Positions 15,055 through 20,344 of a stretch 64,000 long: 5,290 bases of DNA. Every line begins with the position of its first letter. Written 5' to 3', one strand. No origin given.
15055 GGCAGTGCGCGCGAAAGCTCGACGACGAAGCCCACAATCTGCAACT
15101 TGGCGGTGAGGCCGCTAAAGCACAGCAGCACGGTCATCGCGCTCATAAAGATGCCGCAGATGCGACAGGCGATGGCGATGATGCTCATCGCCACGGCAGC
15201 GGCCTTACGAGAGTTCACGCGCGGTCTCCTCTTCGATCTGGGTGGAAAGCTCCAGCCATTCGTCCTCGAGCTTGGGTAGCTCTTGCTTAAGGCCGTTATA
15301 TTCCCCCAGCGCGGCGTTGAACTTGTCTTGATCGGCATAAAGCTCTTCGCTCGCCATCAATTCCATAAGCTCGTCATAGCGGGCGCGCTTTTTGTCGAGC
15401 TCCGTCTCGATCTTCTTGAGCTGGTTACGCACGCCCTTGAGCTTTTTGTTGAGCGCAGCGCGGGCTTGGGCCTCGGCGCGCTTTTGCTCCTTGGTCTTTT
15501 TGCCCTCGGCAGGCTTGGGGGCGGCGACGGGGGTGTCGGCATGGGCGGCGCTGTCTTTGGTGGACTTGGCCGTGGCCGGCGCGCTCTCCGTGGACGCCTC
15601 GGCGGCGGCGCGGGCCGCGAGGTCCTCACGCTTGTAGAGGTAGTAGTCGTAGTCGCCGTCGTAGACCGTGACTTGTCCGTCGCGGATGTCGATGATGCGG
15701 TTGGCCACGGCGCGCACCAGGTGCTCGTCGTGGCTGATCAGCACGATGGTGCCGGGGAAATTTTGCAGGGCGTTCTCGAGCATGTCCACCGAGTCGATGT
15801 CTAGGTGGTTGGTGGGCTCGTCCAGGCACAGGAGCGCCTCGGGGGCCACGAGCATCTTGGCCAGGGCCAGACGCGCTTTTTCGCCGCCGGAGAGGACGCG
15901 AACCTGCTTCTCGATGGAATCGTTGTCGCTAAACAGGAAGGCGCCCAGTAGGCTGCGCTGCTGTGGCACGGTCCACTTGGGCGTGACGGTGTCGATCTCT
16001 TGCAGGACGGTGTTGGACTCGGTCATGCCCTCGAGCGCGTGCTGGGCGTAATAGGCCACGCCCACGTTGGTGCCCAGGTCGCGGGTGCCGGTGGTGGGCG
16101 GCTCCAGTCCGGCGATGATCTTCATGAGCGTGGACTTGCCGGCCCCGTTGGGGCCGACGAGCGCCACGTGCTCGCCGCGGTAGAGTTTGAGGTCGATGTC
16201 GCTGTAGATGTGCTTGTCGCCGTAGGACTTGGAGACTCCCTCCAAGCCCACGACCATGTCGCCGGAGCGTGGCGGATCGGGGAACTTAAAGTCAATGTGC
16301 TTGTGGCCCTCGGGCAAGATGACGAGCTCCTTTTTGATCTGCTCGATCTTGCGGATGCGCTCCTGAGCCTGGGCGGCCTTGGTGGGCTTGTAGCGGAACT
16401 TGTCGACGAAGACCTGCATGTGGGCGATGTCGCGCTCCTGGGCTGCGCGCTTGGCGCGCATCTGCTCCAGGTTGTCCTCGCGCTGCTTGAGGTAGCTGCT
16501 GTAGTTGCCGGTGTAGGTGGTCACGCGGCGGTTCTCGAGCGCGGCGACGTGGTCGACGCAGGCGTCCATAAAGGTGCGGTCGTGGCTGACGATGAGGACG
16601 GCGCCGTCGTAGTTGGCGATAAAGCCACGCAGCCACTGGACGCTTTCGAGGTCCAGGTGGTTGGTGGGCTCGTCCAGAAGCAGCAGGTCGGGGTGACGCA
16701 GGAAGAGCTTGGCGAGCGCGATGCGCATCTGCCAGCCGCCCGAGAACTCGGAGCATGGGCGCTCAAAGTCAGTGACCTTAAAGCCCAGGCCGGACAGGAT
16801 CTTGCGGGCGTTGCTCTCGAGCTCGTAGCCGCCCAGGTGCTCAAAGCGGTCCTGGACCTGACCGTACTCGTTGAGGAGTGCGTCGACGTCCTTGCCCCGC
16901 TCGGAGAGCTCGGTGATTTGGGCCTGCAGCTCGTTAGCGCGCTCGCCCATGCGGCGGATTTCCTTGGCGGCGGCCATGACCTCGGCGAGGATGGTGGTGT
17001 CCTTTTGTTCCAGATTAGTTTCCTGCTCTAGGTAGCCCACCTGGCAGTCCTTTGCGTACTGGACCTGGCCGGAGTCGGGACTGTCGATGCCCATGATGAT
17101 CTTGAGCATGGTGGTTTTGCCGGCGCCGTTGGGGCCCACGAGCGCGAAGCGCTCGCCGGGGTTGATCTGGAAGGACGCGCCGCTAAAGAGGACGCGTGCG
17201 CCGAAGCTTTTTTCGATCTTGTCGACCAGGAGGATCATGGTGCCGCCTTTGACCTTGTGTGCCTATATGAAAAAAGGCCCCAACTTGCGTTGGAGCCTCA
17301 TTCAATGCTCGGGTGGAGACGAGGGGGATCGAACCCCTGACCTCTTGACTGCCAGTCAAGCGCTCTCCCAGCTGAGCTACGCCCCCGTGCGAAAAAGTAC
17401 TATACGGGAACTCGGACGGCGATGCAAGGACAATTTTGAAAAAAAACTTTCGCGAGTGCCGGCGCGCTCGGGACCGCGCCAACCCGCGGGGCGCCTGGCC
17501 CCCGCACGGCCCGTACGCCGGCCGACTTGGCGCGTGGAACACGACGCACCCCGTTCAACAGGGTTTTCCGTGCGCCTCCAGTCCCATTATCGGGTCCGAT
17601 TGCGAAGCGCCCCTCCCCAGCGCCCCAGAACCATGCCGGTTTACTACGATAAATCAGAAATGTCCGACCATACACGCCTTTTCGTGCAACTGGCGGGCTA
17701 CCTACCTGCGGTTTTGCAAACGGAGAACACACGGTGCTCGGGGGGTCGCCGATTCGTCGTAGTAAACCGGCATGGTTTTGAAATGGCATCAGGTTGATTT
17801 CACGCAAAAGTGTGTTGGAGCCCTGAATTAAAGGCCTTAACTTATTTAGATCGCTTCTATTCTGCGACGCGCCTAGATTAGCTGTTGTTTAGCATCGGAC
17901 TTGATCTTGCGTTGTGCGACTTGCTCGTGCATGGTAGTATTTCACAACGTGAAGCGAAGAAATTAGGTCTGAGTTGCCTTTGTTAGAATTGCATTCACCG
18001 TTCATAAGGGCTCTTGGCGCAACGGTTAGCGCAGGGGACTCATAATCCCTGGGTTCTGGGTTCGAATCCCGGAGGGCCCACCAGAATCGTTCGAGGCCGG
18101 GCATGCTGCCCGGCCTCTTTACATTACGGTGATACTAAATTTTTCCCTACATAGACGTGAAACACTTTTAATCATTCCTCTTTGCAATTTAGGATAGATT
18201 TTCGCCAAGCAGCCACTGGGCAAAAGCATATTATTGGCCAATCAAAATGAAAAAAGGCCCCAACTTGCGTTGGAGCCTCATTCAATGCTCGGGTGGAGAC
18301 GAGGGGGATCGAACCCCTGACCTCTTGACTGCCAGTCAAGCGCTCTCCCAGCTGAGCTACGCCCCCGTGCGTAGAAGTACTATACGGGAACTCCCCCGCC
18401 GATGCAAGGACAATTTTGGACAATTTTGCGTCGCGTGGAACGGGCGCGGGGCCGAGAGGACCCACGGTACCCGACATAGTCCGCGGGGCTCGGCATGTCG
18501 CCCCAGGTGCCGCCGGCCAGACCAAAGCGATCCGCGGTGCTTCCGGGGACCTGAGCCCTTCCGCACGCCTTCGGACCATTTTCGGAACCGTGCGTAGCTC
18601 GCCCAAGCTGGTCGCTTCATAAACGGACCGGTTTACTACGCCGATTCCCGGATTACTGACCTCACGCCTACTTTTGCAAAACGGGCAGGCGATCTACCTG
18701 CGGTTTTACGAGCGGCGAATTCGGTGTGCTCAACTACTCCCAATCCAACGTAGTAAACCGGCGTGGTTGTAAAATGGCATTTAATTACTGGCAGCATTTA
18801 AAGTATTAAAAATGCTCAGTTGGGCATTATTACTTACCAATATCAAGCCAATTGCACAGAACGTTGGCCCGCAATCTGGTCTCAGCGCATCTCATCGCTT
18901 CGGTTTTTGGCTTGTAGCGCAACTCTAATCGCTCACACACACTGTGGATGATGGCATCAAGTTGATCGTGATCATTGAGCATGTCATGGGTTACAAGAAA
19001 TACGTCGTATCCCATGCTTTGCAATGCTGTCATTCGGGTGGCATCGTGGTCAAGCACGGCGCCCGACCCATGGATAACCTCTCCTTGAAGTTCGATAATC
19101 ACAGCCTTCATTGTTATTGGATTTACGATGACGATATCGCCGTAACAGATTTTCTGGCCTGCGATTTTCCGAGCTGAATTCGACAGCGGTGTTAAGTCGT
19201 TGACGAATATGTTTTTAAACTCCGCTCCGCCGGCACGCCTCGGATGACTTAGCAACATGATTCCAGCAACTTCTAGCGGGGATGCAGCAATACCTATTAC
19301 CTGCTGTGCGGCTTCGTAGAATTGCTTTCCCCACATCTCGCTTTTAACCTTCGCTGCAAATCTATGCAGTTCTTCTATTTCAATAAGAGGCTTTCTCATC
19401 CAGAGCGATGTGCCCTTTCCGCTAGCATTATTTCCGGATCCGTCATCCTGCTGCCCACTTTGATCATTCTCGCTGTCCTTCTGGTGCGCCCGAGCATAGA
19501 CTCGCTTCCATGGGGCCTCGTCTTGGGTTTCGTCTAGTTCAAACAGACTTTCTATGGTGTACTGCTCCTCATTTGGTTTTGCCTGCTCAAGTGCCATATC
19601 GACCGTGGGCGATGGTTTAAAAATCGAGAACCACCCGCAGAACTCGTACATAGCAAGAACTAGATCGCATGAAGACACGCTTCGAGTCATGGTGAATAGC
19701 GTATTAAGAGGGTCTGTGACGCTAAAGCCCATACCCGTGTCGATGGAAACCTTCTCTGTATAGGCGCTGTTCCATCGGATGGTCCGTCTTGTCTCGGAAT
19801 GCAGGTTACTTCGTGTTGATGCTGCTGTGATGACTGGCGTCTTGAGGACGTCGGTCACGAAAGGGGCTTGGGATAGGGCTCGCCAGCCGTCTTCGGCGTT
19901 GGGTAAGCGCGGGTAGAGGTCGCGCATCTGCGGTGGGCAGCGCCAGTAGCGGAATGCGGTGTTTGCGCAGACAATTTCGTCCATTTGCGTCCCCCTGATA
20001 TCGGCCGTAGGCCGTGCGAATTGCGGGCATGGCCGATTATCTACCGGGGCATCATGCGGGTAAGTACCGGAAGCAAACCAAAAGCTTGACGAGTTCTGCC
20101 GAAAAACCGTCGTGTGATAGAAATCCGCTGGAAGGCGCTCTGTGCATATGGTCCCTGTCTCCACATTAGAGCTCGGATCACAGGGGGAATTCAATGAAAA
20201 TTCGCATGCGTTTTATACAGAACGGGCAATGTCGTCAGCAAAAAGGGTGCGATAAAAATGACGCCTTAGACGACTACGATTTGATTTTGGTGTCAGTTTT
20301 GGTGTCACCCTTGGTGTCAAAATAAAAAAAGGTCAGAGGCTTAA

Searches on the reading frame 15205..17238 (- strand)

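Call 39: search_protein_families(library=pfam, proteins=[window:15205-17238:-], max_evalue=0.001)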
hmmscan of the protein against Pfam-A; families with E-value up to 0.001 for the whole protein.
window:15205-17238:- (677 aa): 18 families
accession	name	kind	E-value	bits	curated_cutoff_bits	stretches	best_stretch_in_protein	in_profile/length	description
PF00005.33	ABC_tran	-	1.5e-53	181.5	25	2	20-193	3-137/137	ABC transporter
PF12848.13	ABC_tran_Xtn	-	1.2e-23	83.4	25.9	1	233-303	2-72/85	ABC transporter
PF13304.12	AAA_21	-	7.7e-18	66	27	0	359-378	3-22/304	AAA domain, putative AbiEii toxin, Type IV TA system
PF02463.25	SMC_N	-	1.2e-14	54.7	40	1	32-231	28-209/220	RecF/RecN/SMC N terminal domain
PF13555.12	AAA_29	-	9.7e-09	35.3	27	0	350-372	17-39/61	P-loop containing region of AAA domain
PF16326.10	ABC_tran_CTD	-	2.6e-07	31.2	32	1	605-665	8-68/69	ABC transporter C-terminal domain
PF13604.12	AAA_30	-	2.9e-05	24.3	27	0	32-55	22-45/191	AAA domain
PF13401.12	AAA_22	-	4.4e-05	24.3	27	0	32-117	9-84/130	AAA domain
PF03193.22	RsgA_GTPase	-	4.6e-05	23.7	30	0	353-377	104-128/174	RsgA GTPase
PF13191.12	AAA_16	-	8.9e-05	23.5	32.6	0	354-491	23-156/167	AAA ATPase domain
PF13481.12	AAA_25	-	0.00011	22.4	27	0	352-372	30-50/195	AAA domain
PF01078.27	Mg_chelatase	-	0.00022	21.2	20.3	0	355-391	22-58/207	Magnesium chelatase, subunit ChlI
PF13476.12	AAA_23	-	0.00023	22.3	27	0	356-375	20-39/201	AAA domain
PF00350.29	Dynamin_N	-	0.00036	21.1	27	0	32-191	2-109/168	Dynamin family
PF02367.23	TsaE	-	0.00043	20.7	26.6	0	25-49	18-42/128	Threonylcarbamoyl adenosine biosynthesis protein TsaE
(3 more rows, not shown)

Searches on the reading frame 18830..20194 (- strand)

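Call 39: search_protein_families(library=pfam, proteins=[window:18830-20194:-], max_evalue=0.001)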
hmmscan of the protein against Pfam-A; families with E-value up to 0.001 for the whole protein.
window:18830-20194:- (454 aa): 0 families

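Call 43: search_protein_families(library=pfam, proteins=[window:18830-20194:-], max_evalue=0.1)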
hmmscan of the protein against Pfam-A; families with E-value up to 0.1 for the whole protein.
window:18830-20194:- (454 aa): 2 families
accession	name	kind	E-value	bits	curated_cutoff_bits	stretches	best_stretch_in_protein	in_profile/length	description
PF18741.7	MTES_1575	-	0.0052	17.3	38.2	1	351-402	26-77/96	REase_MTES_1575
PF04480.18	DUF559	-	0.018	15.4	20.6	1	363-415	53-103/109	Protein of unknown function (DUF559)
